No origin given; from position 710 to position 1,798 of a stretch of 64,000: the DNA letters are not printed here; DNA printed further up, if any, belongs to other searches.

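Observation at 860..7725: Acetyl-CoA-pathway corrinoid/methyl module (acsC-RACo-cooC-acsD-acsE) without CODH/ACS catalytic subunits, preceded by FmdE-like and LarB-like genes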

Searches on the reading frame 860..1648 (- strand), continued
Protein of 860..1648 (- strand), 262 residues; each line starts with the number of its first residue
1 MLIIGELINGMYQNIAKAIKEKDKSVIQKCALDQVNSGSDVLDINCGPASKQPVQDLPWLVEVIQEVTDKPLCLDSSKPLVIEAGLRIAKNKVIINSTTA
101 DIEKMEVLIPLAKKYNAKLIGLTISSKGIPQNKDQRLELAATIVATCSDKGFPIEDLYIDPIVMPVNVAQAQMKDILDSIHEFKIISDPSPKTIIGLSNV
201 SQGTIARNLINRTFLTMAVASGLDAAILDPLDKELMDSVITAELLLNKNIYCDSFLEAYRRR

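Call 68: find_encoding_contigs(protein=P0361, flank=10000, max_places=3)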
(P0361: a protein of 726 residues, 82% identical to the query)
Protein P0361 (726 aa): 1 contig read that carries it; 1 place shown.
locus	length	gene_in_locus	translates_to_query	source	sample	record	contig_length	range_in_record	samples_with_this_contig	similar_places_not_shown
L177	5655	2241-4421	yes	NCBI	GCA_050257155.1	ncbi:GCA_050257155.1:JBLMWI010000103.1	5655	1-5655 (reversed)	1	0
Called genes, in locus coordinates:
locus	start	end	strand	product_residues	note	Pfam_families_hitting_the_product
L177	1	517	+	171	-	PF03063:Prismane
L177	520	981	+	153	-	PF12797:Fer4_2 (faint), PF13237:Fer4_10 (faint), PF13484:Fer4_16 (faint), PF13247:Fer4_11, PF12838:Fer4_7 (weak), PF14697:Fer4_21 (weak), PF00037:Fer4, PF12837:Fer4_6 (weak), +2 more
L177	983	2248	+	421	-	PF01266:DAO (faint), PF03486:HI0933_like (faint), PF07992:Pyr_redox_2, PF13450:NAD_binding_8 (faint), PF13738:Pyr_redox_3, PF00070:Pyr_redox, PF18267:Rubredoxin_C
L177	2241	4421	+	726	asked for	PF18537:CODH_A_N, PF03598:CdhC, PF19436:ACS_CODH_B_C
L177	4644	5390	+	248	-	PF00515:TPR_1 (faint), PF07719:TPR_2 (faint), PF13181:TPR_8 (faint), PF13424:TPR_12 (faint), PF13428:TPR_14 (faint), PF13432:TPR_16 (faint), PF13414:TPR_11, PF13431:TPR_17 (weak), +1 more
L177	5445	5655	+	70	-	PF02739:5_3_exonuc_N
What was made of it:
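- Tried and rejected: P0361 turned out to be on JBLMWI01, not on the JBLMZF01 assembly of L053 (call 68).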

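Call 70: fold_search(model_id=the predicted structure, library=pdb)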
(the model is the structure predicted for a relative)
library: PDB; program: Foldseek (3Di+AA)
matches with E <= 10: 123; with E <= 0.001: 4
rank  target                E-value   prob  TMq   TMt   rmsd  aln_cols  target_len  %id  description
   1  2gvi                  3.6e-08  1.00  0.78  0.55   3.2       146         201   19  Crystal structure of a putative formylmethanofuran dehydrogenase subunit e (ta1109) from thermoplasma acidophilum at 1.8 (released 2006-06-13)
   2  2glz_B                8.8e-08  1.00  0.78  0.74   3.0       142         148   16  Crystal structure of a formylmethanofuran dehydrogenase subunit e-like protein (dhaf_2992) from desulfitobacterium haf (released 2006-04-18)
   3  2glz_A                1.1e-07  1.00  0.74  0.70   3.6       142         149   17  Crystal structure of a formylmethanofuran dehydrogenase subunit e-like protein (dhaf_2992) from desulfitobacterium haf (released 2006-04-18)
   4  3d00                  1.4e-04  1.00  0.66  0.52   4.3       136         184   20  Crystal structure of a tungsten formylmethanofuran dehydrogenase subunit e (fmde)-like protein (syn_00638) from syntroph (released 2008-05-20)
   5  5tem_A                1.4e-01  0.35  0.35  0.22   6.9       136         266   13  Structure of 4-Hydroxy-tetrahydrodipicolinate Reductase from Vibrio vulnificus with 2,6 Pyridine Dicarboxylic and NADH (released 2017-10-18)
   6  5ugj_A                1.7e-01  0.38  0.40  0.25   6.7       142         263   10  Crystal structure of HTPA Reductase from neisseria meningitidis (released 2017-12-13)
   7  1vm6_C                1.9e-01  0.38  0.35  0.26   6.2       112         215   13  Crystal structure of Dihydrodipicolinate reductase (TM1520) from Thermotoga maritima at 2.27 A resolution (released 2004-09-21)
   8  3fd6_B                3.0e-01  0.33  0.32  0.15   4.5        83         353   16  Crystal structure of human selenophosphate synthetase 1 complex with ADP and phosphate (released 2009-09-22)
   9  5kn3                  3.6e-01  0.20  0.27  0.13   8.2       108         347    6  Recombinant bovine skeletal calsequestrin, low-Ca2+ form (released 2016-10-05)
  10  5tej_C                6.0e-01  0.16  0.35  0.22   6.7       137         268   12  Structure of 4-Hydroxy-tetrahydrodipicolinate Reductase from Vibrio vulnificus with 2,5 Furan Dicarboxylic and NADH (released 2017-10-18)
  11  5u5i_A                6.0e-01  0.14  0.30  0.19   5.9       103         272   13  The dimeric crystal structure of the selenomethionine derivative of HTPA Reductase from Sellaginella moellendorffii (released 2017-12-06)
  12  1qmh_B                6.5e-01  0.13  0.28  0.15   7.1        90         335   11  Crystal structure of RNA 3'-terminal phosphate cyclase, an ubiquitous enzyme with unusual topology (released 2000-01-11)
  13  8kc0                  6.9e-01  0.41  0.39  0.46   4.9        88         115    9  De novo design protein -NB8 (released 2024-08-07)
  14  7feb_A                6.9e-01  0.18  0.25  0.12   6.7        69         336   10  Cryo-EM structure of the nonameric SsaV cytosolic domain in the context of the InvA-SsaV chimeric protein (released 2022-02-16)
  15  7awa                  6.9e-01  0.16  0.25  0.12   7.3        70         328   10  SctV (SsaV) cytoplasmic domain (released 2021-04-14)
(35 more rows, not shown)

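Call 73: search_protein_families(library=pfam, proteins=[L106:5087-5884:+, L106:5947-8481:+, L106:8478-9899:+, L106:9877-10482:+, L106:10572-11828:+, L106:12195-13253:+, L106:13246-14055:+, L106:14024-15070:+, L053:6472-7047:+, L053:6936-8054:+])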
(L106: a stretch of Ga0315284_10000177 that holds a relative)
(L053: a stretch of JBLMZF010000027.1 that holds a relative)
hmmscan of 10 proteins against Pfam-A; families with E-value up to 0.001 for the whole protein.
L106:5087-5884:+ (265 aa): 14 families
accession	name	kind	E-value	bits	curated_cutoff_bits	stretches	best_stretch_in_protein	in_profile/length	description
PF07719.23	TPR_2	-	2.7e-16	58.7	27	1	51-82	2-33/34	Tetratricopeptide repeat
PF13181.12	TPR_8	-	7.8e-14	51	25.7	2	55-82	6-33/34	Tetratricopeptide repeat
PF00515.34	TPR_1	-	9.5e-13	47.8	27.8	2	54-82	5-33/34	Tetratricopeptide repeat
PF13431.12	TPR_17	-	4.6e-11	42.5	24.4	2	106-137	1-32/34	Tetratricopeptide repeat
PF14559.12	TPR_19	-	3.4e-10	40.5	25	2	62-102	3-43/68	Tetratricopeptide repeat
PF13424.12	TPR_12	-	2e-09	37.9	30.1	1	50-114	3-75/77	Tetratricopeptide repeat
PF13414.12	TPR_11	-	1.6e-08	34.5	26.8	1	62-97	6-41/42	TPR repeat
PF13428.12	TPR_14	-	4.8e-08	33.4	23.5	0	53-92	4-43/44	Tetratricopeptide repeat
PF13176.12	TPR_7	-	8.3e-08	32.2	27.9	0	120-143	1-24/36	Tetratricopeptide repeat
PF10373.15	EST1_DNA_bind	-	3.5e-07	30.5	22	1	69-127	1-59/282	Est1 DNA/RNA binding domain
PF13374.12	TPR_10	-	6e-07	29.7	27.5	0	119-143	3-27/42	Tetratricopeptide repeat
PF23914.1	TPR_CcmH_CycH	-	8.8e-07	29.3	42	1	60-153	60-156/158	Cytochrome c-type biogenesis protein H TPR domain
PF13432.12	TPR_16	-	2.9e-05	24.9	32.7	0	55-116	2-63/65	Tetratricopeptide repeat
PF07219.19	HemY_N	-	0.00042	20.8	31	0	205-245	51-91/107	HemY protein N-terminus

L106:5947-8481:+ (844 aa): 5 families
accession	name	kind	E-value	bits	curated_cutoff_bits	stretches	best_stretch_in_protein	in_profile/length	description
PF00476.26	DNA_pol_A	-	1.5e-160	534.7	34.3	1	464-839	3-381/381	DNA polymerase family A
PF02739.22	5_3_exonuc_N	-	6.2e-58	195.6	34.3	1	6-169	2-164/164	5'-3' exonuclease, N-terminal resolvase-like domain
PF01367.25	5_3_exonuc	-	2.9e-33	114.7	40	1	170-265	1-96/97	5'-3' exonuclease, C-terminal SAM fold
PF22619.2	DNA_polI_exo1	-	2.6e-12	47.2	27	1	336-400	38-100/140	DNA polymerase I, ribonuclease H-like domain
PF01612.26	DNA_pol_A_exo1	-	0.00026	21.3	23.6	1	339-402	67-129/173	3'-5' exonuclease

L106:8478-9899:+ (473 aa): 5 families
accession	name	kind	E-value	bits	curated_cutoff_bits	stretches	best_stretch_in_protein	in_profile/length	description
PF08323.17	Glyco_transf_5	-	1.7e-85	287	22.7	1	2-239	1-238/239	Starch synthase catalytic domain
PF00534.26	Glycos_transf_1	-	1e-16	61.4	26.4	1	289-434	8-157/172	Glycosyl transferases group 1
PF13692.12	Glyco_trans_1_4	-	3.6e-15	56.9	27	1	298-433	3-140/142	Glycosyl transferases group 1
PF13439.12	Glyco_transf_4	-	2.6e-07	31.3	28.5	1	116-188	61-125/170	Glycosyltransferase Family 4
PF20706.3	GT4-conflict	-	5.6e-05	22.7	26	1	293-449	194-354/385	Family 4 Glycosyltransferase in conflict systems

L106:9877-10482:+ (201 aa): 4 families
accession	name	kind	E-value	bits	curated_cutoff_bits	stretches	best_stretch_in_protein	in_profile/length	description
PF01121.26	CoaE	-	1.7e-54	184.7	27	1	10-186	1-178/180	Dephospho-CoA kinase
PF13401.12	AAA_22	-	3.2e-05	24.7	27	1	11-85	7-65/130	AAA domain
PF13671.12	AAA_33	-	0.00025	21.8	27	0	14-124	4-82/143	AAA domain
PF13238.12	AAA_18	-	0.00038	21.4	29.4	1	12-78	1-57/128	AAA domain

L106:10572-11828:+ (418 aa): 5 families
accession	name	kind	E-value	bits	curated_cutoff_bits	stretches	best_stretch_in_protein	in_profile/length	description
PF07497.18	Rho_RNA_bind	-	2.7e-34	117.2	27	1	55-128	2-73/73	Rho termination factor, RNA-binding domain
PF00006.31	ATP-synt_ab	-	2.5e-27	96.3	29.5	1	159-363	2-211/213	ATP synthase alpha/beta family, nucleotide-binding domain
PF07498.18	Rho_N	-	8.6e-16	58.1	24.9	1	9-50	2-43/43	Rho termination factor, N-terminal domain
PF22707.2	S1CSD-TOTE-2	-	9.1e-05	22.8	27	1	55-102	4-40/60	S1/CSD-like domain 2 of the TOTE conflict systems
PF05729.18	NACHT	-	0.00069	19.9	26.7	0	182-276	11-99/167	NACHT domain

L106:12195-13253:+ (352 aa): 2 families
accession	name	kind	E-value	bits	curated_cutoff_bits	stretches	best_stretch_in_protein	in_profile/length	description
PF03462.23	PCRF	-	6e-67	225.7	24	1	8-202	1-194/194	PCRF domain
PF00472.26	RF-1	-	6e-43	145.9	35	1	210-319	2-116/116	RF-1 domain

L106:13246-14055:+ (269 aa): 16 families
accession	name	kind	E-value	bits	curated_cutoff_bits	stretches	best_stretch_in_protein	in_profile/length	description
PF05175.20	MTS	-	6.9e-18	65.3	23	1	80-174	17-108/170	Methyltransferase small domain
PF13847.12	Methyltransf_31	-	4.4e-12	46.4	27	1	94-243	3-127/145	Methyltransferase domain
PF06325.19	PrmA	-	7e-11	42.6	22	1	95-171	162-233/296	Ribosomal protein L11 methyltransferase (PrmA)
PF13649.12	Methyltransf_25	-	8.1e-11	42.9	27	1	98-182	1-84/97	Methyltransferase domain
PF17827.6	PrmC_N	-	1.6e-10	41.8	23.4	1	3-53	21-71/71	PrmC N-terminal domain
PF08242.18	Methyltransf_12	-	4e-07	31.1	30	1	99-170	1-71/98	Methyltransferase domain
PF08241.18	Methyltransf_11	-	6.1e-07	30.4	21.2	1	99-171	1-67/95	Methyltransferase domain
PF02384.22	N6_Mtase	-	6.6e-06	26.1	20.4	1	68-240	28-199/311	N-6 DNA Methylase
PF01170.24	UPF0020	-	8.4e-06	26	22.3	1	119-174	77-131/197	RMKL-like, methyltransferase domain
PF12847.13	Methyltransf_18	-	4.3e-05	24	27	1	96-159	16-79/151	Methyltransferase domain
PF10294.15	Methyltransf_16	-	6.2e-05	23.2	21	1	91-156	43-109/174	Lysine methyltransferase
PF02005.22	TRM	-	0.00019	21.2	27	1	67-152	19-108/376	N2,N2-dimethylguanosine tRNA methyltransferase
PF09445.16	Methyltransf_15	-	0.00041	20.4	22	1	98-173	4-80/165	RNA cap guanine-N2 methyltransferase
PF05971.18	Methyltransf_10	-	0.00062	19.6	23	0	93-174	100-187/299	RNA methyltransferase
PF02475.24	TRM5-TYW2_MTfase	-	0.00063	20.2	28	0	98-154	40-96/164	TRM5/TYW2 methyltransferase domain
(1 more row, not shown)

L106:14024-15070:+ (349 aa): 1 family
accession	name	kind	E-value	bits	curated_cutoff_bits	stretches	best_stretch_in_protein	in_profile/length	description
PF00275.25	EPSP_synthase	-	1.2e-85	288.2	22.8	1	15-349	2-348/417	EPSP synthase (3-phosphoshikimate 1-carboxyvinyltransferase)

L053:6472-7047:+ (191 aa): 2 families
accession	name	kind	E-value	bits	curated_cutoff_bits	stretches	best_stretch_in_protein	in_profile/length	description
PF00117.34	GATase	-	4.1e-62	209.7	22.8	1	3-185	1-187/190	Glutamine amidotransferase class-I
PF07722.19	Peptidase_C26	-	4.7e-08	33.5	20.5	1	72-170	105-219/219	Peptidase C26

L053:6936-8054:+ (372 aa): 2 families
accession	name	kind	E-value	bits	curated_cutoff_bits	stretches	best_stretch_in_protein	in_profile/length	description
PF00591.27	Glycos_transf_3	-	5.3e-90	301.9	27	1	110-360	3-253/253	Glycosyl transferase family, a/b domain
PF02885.22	Glycos_trans_3N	-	1.2e-18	67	26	1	40-101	2-63/63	Glycosyl transferase family, helical bundle domain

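Call 83: search_protein_representatives(protein=P0006)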
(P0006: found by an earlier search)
Query: 139 residues. Proteins with E-value up to 0.001 (for the whole library): 638; up to 1e-10: 238; up to 1e-30: 3. The best 150 are listed.
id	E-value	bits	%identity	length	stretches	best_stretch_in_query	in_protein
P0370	2.4e-46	173.4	64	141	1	8-134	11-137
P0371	1.6e-42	161.0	56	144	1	4-136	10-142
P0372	1.9e-31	125.2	75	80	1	5-81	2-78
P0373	9.8e-29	116.4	62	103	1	2-88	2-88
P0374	2.0e-28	115.3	53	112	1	29-136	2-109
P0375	1.3e-27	112.8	59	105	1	46-137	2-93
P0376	1.3e-22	96.5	44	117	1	29-137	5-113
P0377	1.4e-22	96.5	67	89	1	1-66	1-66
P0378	4.5e-22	94.8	43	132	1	10-126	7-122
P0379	1.3e-21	93.4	42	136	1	12-134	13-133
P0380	1.7e-20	89.7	47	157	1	8-118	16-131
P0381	1.9e-20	89.5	45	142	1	3-102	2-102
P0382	3.5e-20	88.7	43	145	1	7-121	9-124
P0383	3.5e-20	88.7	46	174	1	6-110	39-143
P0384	4.6e-20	88.3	43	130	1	8-109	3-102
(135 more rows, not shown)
